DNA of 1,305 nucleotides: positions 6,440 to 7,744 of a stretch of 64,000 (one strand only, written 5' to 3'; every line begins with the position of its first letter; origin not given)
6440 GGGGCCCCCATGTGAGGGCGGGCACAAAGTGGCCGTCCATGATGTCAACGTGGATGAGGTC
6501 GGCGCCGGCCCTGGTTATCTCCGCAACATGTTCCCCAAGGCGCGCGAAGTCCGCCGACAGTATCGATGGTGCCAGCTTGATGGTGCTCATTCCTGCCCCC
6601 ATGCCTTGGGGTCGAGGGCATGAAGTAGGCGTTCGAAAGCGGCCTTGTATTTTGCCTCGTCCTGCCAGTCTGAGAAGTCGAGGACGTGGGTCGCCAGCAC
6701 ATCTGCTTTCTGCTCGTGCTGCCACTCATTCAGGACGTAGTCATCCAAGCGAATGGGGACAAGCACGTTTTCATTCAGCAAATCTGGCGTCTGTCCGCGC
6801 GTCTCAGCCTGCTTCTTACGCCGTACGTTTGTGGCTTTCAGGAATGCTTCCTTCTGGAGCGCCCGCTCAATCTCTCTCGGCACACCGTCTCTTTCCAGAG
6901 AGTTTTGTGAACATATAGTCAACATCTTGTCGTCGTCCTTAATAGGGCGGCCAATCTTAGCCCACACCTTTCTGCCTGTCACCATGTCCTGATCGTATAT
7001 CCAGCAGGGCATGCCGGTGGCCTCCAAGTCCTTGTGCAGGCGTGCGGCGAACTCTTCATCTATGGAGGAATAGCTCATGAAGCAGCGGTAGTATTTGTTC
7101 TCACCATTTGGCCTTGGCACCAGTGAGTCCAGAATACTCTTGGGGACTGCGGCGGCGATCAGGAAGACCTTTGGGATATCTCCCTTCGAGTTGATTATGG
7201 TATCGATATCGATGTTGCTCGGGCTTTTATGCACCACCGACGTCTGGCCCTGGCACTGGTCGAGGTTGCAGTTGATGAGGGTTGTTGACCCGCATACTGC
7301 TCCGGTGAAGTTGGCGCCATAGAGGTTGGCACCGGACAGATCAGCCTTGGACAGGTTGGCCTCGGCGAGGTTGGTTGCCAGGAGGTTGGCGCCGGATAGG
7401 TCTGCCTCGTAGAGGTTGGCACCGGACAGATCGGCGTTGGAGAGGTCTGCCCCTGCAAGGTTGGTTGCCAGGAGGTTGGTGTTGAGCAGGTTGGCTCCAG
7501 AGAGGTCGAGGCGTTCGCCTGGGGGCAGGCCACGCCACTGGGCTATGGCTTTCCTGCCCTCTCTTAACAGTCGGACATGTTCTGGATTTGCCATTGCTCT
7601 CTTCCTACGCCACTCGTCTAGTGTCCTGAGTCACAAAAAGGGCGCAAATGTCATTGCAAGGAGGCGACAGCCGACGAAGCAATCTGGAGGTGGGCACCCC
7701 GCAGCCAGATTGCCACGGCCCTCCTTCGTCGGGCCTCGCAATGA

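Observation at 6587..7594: Pentapeptide-repeat::TIR fusion protein translationally coupled to rpe, a candidate single-gene NADase defence or signalling module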

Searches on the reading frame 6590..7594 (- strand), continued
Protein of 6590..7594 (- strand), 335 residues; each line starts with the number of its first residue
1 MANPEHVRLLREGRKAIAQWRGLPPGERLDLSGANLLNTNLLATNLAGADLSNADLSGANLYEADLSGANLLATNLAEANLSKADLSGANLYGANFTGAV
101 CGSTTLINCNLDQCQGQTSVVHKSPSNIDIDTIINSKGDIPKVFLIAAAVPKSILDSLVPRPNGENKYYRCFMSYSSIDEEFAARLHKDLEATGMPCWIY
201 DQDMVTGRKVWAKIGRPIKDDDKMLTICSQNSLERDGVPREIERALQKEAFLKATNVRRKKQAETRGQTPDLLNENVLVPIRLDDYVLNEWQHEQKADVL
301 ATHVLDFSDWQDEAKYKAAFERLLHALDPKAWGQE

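Call 75: search_protein_families(library=padloc, proteins=[L032:3082-4128:+, L060:3128-4348:+, L060:4454-5818:+, L037:4371-5714:+, L031:1070-1519:+, L060:6001-6963:+, P0052, P0018], max_evalue=0.00001)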
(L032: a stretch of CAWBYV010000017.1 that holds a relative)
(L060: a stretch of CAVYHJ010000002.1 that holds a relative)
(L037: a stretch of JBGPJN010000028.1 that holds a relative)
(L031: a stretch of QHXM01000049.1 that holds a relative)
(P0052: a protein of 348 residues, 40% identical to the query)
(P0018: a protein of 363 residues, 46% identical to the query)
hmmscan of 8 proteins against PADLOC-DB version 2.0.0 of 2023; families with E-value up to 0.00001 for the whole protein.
L032:3082-4128:+ (349 aa): 8 families
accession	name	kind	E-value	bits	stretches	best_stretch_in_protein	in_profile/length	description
PDLC02012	SAVED5--SAVED_TIR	-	5.9e-15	53.3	1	189-279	15-102/404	-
PDLC05062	PDC-S66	-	8.8e-12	43.1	1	186-289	147-246/282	-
PDLC02421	Aga_TIR-PNTD1-PNTD2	-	1.4e-09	35.5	1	190-281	6-100/430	Class I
PDLC02403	Aga_TIR-PNTD1-PNTD2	-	2.2e-08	31.6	1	191-281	6-99/443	Class I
PDLC02416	Aga_REase-TIR-PNTD1-PNTD2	-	4.3e-08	30.3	1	191-288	159-253/572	Class I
PDLC00436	ThsB1|ThsB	-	1.9e-06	25.5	1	188-280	36-131/183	TIR-like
PDLC00426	ThsB1|ThsB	-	3.9e-06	24.4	1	187-265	237-322/352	TIR-like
PDLC00417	ThsB1|ThsB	-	7.9e-06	23.6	0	187-296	166-277/303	TIR-like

L060:3128-4348:+ (407 aa): 6 families
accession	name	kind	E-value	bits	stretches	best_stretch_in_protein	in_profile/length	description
PDLC05062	PDC-S66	-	7.6e-12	43.3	1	252-344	148-240/282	-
PDLC02403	Aga_TIR-PNTD1-PNTD2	-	2.3e-07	28.2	1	256-346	6-99/443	Class I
PDLC03015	TIR-NLR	-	3.9e-07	27.2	1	255-344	4-92/824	-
PDLC02421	Aga_TIR-PNTD1-PNTD2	-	4.3e-07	27.4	1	255-346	6-100/430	Class I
PDLC00436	ThsB1|ThsB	-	5.4e-07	27.3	1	253-345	36-131/183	TIR-like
PDLC02012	SAVED5--SAVED_TIR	-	1.8e-06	25.4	1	254-346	15-104/404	-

L060:4454-5818:+ (455 aa): 7 families
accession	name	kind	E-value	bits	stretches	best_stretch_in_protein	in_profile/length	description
PDLC05062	PDC-S66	-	1.5e-12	45.6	1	300-392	148-240/282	-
PDLC00436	ThsB1|ThsB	-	1.8e-09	35.4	1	301-393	36-131/183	TIR-like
PDLC02012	SAVED5--SAVED_TIR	-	3.1e-09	34.4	1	301-377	14-91/404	-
PDLC02421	Aga_TIR-PNTD1-PNTD2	-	7.3e-09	33.2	1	303-394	6-100/430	Class I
PDLC02403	Aga_TIR-PNTD1-PNTD2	-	1.4e-08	32.2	1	304-394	6-99/443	Class I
PDLC00426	ThsB1|ThsB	-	2e-07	28.6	1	299-377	236-321/352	TIR-like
PDLC00419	ThsB1|ThsB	-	6.4e-06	24.1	0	302-378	29-109/165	TIR-like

L037:4371-5714:+ (448 aa): 0 families

L031:1070-1519:+ (150 aa): 5 families
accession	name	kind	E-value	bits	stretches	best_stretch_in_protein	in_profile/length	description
PDLC02012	SAVED5--SAVED_TIR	-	5.5e-13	46.8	1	59-139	14-95/404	-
PDLC05062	PDC-S66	-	1.6e-11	42.2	1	46-132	136-223/282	-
PDLC02421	Aga_TIR-PNTD1-PNTD2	-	1.2e-09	35.8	1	61-147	6-94/430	Class I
PDLC02403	Aga_TIR-PNTD1-PNTD2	-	3.4e-09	34.2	1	62-148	6-94/443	Class I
PDLC00420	ThsB1|ThsB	-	7.2e-06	23.4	1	61-144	4-89/319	TIR-like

L060:6001-6963:+ (321 aa): 4 families
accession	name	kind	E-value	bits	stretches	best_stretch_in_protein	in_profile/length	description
PDLC05062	PDC-S66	-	7e-08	30.3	1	177-260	147-231/282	-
PDLC02421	Aga_TIR-PNTD1-PNTD2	-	2.4e-07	28.2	1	181-280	6-103/430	Class I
PDLC02012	SAVED5--SAVED_TIR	-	1.5e-06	25.5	1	179-261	14-97/404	-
PDLC02403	Aga_TIR-PNTD1-PNTD2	-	8.2e-06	23.1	0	182-280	6-102/443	Class I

P0052 (348 aa): 3 families
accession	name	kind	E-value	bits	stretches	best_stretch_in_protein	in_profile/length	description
PDLC02012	SAVED5--SAVED_TIR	-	9.4e-07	26.3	1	200-281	15-97/404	-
PDLC05062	PDC-S66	-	1.7e-06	25.7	1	195-278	145-229/282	-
PDLC02421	Aga_TIR-PNTD1-PNTD2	-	7.4e-06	23.3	1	201-300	6-103/430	Class I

P0018 (363 aa): 4 families
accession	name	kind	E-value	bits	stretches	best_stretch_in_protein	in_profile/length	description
PDLC02012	SAVED5--SAVED_TIR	-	3.4e-08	31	1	185-264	15-95/404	-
PDLC05062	PDC-S66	-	3.2e-07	28.1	1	182-246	147-212/282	-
PDLC02421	Aga_TIR-PNTD1-PNTD2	-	6.7e-07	26.7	1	185-263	5-85/430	Class I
PDLC02403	Aga_TIR-PNTD1-PNTD2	-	7.8e-06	23.2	0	185-268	4-89/443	Class I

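Call 80: find_related_loci(query=A3, collection=viral_contigs, flank=5000)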
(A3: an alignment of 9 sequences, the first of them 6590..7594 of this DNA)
Query A3 (335 aa) in viral_contigs; peptide patterns used: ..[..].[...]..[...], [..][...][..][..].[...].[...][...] (x = any residue, [..] = any of these).
80 stretches matched a pattern, but none encodes a relative of the query by tblastn (E <= 1e-3).

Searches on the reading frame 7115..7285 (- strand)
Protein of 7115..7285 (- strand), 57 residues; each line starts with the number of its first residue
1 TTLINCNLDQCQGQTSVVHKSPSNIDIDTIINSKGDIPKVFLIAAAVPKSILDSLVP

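Call 58: find_homologous_proteins(query=A6, max_evalue=0.001)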
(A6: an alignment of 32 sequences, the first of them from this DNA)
Query A6 (32 sequences) (57 aa, profile of the alignment): 85 proteins with E <= 0.001 among 171 candidates.
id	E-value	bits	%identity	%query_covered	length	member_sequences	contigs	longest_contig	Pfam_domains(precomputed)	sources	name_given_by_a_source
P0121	2.0e-27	112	38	96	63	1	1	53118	-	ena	-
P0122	2.3e-25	106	42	91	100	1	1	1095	-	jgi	jgi:hypothetical protein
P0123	4.5e-25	105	44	96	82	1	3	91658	-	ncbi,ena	-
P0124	6.4e-24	101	40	82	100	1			-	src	-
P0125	8.0e-24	101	38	91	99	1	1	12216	PF13676.12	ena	-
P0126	9.4e-24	100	37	81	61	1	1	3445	-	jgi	jgi:hypothetical protein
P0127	1.4e-23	100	35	96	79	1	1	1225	-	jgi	jgi:hypothetical protein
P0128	2.5e-23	99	40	79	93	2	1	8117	-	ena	-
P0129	2.6e-23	99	40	91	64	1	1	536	-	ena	-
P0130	3.8e-23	99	38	91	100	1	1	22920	-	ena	-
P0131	9.1e-23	97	40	91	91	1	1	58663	-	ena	-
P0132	1.4e-22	97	38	91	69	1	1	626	-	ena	-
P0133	1.9e-22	96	48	88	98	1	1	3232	-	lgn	-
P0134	2.9e-22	96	39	81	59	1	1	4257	-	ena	-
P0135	6.6e-22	95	44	84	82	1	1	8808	-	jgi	jgi:hypothetical protein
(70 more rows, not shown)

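Call 63: search_protein_representatives(alignment_id=A6)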
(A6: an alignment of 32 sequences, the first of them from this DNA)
Query: 32 sequences, 57 profile positions. Proteins with E-value up to 0.001 (for the whole library): 4050; up to 1e-10: 2572; up to 1e-30: 0. The best 150 are listed.
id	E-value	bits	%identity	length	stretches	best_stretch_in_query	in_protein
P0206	1.0e-27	111.5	-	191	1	1-57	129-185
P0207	1.8e-27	110.7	-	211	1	1-57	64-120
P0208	2.7e-27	110.1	-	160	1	1-57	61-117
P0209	3.0e-27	110.0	-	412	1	1-57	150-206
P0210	3.3e-27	109.9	-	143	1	1-57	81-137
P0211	9.7e-27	108.4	-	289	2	1-56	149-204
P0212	1.0e-26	108.3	-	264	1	2-57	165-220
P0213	1.0e-26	108.3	-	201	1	2-56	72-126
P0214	1.0e-26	108.3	-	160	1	1-57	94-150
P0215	1.1e-26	108.2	-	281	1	1-57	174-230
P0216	1.2e-26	108.1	-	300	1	1-57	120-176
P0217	1.6e-26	107.7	-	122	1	1-57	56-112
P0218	1.6e-26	107.7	-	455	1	1-57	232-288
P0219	1.7e-26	107.6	-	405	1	1-57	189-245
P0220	2.0e-26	107.4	-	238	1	2-57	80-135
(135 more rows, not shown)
